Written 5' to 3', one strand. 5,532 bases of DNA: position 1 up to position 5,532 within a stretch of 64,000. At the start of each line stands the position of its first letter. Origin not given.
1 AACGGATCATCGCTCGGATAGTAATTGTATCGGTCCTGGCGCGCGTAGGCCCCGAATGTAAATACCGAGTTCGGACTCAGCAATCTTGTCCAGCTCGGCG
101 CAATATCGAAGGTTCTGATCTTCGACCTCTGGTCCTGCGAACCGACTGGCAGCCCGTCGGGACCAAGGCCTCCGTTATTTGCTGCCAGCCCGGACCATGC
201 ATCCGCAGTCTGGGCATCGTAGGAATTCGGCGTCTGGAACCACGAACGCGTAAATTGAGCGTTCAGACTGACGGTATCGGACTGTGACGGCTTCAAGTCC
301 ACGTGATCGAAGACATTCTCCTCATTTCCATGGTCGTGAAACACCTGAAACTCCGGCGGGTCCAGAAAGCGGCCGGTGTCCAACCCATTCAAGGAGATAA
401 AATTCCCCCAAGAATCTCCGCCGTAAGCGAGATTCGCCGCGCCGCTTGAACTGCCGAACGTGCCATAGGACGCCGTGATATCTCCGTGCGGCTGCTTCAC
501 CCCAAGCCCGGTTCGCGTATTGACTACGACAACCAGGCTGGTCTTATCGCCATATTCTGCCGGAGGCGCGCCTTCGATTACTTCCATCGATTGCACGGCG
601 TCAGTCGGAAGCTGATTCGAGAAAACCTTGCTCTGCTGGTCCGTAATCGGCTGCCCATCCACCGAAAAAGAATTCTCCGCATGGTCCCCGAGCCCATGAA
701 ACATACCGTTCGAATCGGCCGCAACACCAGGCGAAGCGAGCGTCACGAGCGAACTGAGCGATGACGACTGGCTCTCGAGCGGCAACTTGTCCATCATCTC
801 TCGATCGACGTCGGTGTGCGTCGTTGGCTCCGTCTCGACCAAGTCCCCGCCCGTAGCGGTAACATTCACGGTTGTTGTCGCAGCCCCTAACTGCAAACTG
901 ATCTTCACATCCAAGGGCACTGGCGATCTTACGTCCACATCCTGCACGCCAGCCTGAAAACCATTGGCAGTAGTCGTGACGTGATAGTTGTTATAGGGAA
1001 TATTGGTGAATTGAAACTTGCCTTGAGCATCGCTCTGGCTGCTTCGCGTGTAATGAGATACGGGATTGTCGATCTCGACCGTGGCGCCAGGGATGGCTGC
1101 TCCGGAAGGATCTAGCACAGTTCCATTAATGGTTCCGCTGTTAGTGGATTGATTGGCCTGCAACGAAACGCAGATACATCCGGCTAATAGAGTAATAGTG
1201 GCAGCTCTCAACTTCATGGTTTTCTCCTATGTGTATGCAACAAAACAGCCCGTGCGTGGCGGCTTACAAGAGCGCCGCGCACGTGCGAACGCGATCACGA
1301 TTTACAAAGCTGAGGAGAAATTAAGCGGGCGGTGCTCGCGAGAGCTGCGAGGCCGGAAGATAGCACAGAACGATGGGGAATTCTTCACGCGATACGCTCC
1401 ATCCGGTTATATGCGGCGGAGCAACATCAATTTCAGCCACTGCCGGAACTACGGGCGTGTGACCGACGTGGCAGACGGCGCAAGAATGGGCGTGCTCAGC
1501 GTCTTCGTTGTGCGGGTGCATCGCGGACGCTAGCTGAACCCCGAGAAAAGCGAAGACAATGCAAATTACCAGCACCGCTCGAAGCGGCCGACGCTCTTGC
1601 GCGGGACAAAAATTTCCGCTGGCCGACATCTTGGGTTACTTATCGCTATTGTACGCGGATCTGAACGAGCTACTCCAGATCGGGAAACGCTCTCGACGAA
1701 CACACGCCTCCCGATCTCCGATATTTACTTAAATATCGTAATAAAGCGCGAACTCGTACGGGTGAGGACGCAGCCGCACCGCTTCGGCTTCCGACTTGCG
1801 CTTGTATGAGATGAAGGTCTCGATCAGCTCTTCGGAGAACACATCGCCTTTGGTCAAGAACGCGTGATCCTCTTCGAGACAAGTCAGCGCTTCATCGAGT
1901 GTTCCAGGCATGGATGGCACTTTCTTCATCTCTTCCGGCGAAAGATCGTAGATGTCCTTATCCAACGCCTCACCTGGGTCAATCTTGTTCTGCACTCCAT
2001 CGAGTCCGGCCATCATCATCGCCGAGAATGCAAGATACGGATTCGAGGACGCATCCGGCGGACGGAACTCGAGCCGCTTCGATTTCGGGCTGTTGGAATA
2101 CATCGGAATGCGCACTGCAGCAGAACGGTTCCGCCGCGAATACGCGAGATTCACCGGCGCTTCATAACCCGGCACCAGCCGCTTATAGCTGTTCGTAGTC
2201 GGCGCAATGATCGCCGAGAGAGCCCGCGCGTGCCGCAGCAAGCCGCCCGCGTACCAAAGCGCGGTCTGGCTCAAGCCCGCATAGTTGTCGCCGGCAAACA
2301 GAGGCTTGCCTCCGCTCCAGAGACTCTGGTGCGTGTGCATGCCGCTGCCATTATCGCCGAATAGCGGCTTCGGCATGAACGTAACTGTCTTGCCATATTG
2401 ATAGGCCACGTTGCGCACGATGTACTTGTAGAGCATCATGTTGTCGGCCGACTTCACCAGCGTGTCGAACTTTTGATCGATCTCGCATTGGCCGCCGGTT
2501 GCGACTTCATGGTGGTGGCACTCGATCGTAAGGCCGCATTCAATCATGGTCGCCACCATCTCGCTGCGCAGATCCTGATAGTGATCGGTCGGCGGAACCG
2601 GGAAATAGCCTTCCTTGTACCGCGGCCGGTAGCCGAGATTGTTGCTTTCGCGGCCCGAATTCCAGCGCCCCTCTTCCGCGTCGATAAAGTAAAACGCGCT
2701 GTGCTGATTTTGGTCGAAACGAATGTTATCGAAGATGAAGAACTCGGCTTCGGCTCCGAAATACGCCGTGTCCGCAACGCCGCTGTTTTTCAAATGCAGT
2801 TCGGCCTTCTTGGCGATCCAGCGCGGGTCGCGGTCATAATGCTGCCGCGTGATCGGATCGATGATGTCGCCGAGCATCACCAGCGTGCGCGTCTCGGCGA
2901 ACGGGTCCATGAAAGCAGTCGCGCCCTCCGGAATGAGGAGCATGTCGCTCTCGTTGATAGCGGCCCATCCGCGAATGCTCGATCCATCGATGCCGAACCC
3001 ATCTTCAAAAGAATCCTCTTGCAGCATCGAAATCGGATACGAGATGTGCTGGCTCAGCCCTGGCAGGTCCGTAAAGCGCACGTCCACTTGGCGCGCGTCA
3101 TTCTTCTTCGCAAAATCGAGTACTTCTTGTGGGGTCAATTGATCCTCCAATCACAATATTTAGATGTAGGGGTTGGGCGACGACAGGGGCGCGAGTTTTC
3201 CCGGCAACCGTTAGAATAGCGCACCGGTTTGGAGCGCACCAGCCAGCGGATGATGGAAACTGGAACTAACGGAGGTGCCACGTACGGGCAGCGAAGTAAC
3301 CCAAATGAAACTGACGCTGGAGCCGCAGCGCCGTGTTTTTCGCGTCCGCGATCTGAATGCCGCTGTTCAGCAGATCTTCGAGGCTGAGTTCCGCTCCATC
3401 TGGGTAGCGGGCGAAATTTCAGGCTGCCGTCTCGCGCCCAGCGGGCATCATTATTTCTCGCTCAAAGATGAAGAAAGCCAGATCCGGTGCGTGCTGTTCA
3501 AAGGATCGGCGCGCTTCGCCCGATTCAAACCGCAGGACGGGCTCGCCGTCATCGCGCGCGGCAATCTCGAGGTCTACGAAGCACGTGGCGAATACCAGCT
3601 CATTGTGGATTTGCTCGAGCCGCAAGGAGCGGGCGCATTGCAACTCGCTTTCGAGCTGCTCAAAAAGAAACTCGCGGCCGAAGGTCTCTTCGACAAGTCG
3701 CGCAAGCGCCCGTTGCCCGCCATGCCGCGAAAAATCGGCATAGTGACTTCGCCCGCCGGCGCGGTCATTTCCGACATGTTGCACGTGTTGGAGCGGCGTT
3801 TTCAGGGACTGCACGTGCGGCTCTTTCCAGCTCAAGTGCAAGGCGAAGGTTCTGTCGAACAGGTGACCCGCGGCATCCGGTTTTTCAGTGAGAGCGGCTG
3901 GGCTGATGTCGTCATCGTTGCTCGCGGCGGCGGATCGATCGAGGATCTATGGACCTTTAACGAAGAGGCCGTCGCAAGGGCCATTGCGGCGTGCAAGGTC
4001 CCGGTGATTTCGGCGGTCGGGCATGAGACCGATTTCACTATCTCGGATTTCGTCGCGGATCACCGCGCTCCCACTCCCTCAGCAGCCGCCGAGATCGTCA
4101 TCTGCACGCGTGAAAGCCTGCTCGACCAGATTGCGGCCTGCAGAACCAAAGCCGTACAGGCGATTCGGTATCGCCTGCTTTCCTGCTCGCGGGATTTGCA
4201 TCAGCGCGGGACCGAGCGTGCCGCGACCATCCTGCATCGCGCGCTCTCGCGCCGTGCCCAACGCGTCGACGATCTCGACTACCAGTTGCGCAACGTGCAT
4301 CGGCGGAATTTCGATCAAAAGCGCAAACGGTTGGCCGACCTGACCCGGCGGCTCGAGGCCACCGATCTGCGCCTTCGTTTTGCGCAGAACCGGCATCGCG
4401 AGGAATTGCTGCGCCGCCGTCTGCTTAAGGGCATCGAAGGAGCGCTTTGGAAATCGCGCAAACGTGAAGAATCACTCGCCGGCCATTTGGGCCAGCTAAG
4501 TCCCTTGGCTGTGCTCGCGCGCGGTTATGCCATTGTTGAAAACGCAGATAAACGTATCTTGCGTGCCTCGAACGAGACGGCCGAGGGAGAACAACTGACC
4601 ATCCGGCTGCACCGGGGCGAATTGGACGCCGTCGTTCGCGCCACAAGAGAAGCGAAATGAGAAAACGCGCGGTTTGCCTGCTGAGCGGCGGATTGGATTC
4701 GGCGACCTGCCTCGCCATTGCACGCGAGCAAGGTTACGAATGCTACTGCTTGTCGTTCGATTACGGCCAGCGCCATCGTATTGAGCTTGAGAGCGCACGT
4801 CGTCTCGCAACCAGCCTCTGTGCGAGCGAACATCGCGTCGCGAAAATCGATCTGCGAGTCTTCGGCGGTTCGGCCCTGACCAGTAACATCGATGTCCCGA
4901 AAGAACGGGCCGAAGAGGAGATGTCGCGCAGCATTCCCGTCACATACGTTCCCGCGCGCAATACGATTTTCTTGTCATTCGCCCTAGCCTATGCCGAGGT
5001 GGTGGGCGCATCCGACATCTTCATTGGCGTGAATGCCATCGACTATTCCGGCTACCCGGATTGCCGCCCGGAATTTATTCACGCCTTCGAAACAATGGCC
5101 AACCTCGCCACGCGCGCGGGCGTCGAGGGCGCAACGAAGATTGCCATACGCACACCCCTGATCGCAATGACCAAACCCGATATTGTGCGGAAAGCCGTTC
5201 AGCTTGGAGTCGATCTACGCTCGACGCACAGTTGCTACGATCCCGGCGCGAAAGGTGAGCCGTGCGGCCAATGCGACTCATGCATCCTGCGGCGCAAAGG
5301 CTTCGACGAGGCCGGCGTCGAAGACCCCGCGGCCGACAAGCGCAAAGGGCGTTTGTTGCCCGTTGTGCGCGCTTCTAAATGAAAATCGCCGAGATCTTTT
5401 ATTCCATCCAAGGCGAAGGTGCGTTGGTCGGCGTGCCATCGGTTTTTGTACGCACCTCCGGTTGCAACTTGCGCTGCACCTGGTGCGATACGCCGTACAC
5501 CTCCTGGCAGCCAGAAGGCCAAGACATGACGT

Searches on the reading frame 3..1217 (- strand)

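Call 12: search_protein_families(library=pfam, proteins=[window:3-1217:-], max_evalue=0.001)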
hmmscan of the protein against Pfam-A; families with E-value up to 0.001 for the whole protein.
window:3-1217:- (405 aa): 5 families
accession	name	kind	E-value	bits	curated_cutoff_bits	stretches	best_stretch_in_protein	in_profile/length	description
PF13620.12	CarboxypepD_reg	-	4.9e-18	65.7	32.3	1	29-109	1-82/82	Carboxypeptidase regulatory-like domain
PF13715.12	CarbopepD_reg_2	-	1.9e-10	41.1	32.2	1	30-109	1-77/88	CarboxypepD_reg-like domain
PF07715.20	Plug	-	2e-07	31.9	23.9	1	131-225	6-102/107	TonB-dependent Receptor Plug Domain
PF17210.9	SdrD_B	-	0.00013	22.6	29.7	1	36-93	18-76/112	SdrD B-like domain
PF17802.7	SpaA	-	0.00029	21.4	23.1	0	38-90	11-68/91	Prealbumin-like fold domain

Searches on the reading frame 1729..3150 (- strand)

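Call 12: search_protein_families(library=pfam, proteins=[window:1729-3150:-], max_evalue=0.001)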
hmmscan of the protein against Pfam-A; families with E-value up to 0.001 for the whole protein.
window:1729-3150:- (473 aa): 2 families
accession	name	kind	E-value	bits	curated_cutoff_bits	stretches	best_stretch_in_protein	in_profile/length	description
PF00120.29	Gln-synt_C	-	1.4e-135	452.3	24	1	107-470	2-344/344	Glutamine synthetase, catalytic domain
PF03951.24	Gln-synt_N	-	2.6e-26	91.5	33.4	1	19-99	2-82/82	Glutamine synthetase, beta-Grasp domain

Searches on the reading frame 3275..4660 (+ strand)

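Call 12: search_protein_families(library=pfam, proteins=[window:3275-4660:+], max_evalue=0.001)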
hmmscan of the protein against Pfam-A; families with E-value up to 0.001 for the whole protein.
window:3275-4660:+ (461 aa): 4 families
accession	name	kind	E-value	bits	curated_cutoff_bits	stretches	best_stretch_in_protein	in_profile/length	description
PF02601.20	Exonuc_VII_L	-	1.2e-101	340.8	35.9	1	138-452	1-314/315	Exonuclease VII, large subunit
PF13742.12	tRNA_anti_2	-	7.9e-30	103.4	27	1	23-113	2-93/95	OB-fold nucleic acid binding domain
PF01336.31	tRNA_anti-codon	-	1.6e-10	41.2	27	1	42-113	1-71/75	OB-fold nucleic acid binding domain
PF00465.25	Fe-ADH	-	0.00047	20.2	31.3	0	151-224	22-94/168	Iron-containing alcohol dehydrogenase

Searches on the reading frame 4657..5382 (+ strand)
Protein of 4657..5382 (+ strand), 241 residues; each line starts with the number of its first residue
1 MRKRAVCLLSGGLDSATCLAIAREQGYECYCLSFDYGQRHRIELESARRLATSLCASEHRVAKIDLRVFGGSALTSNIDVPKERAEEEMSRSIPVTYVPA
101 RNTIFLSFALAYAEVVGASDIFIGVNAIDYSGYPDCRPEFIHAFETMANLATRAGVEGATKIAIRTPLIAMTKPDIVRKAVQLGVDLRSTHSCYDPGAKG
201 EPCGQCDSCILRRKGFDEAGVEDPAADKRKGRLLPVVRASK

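Call 12: search_protein_families(library=pfam, proteins=[window:4657-5382:+], max_evalue=0.001)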
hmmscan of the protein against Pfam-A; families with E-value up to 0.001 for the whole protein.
window:4657-5382:+ (241 aa): 4 families
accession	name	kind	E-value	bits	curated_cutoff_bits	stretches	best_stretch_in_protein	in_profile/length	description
PF06508.19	QueC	-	3.8e-78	262.2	22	1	4-219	1-209/210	Queuosine biosynthesis protein QueC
PF02568.20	ThiI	-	9.6e-07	29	20.5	0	3-70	4-71/197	Thiamine biosynthesis protein (ThiI)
PF00733.27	Asn_synthase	-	1.9e-05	24.9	21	1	6-60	21-76/354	Asparagine synthase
PF00764.25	Arginosuc_synth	-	0.00063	20.3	27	0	7-62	4-59/162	Arginosuccinate synthase N-terminal HUP domain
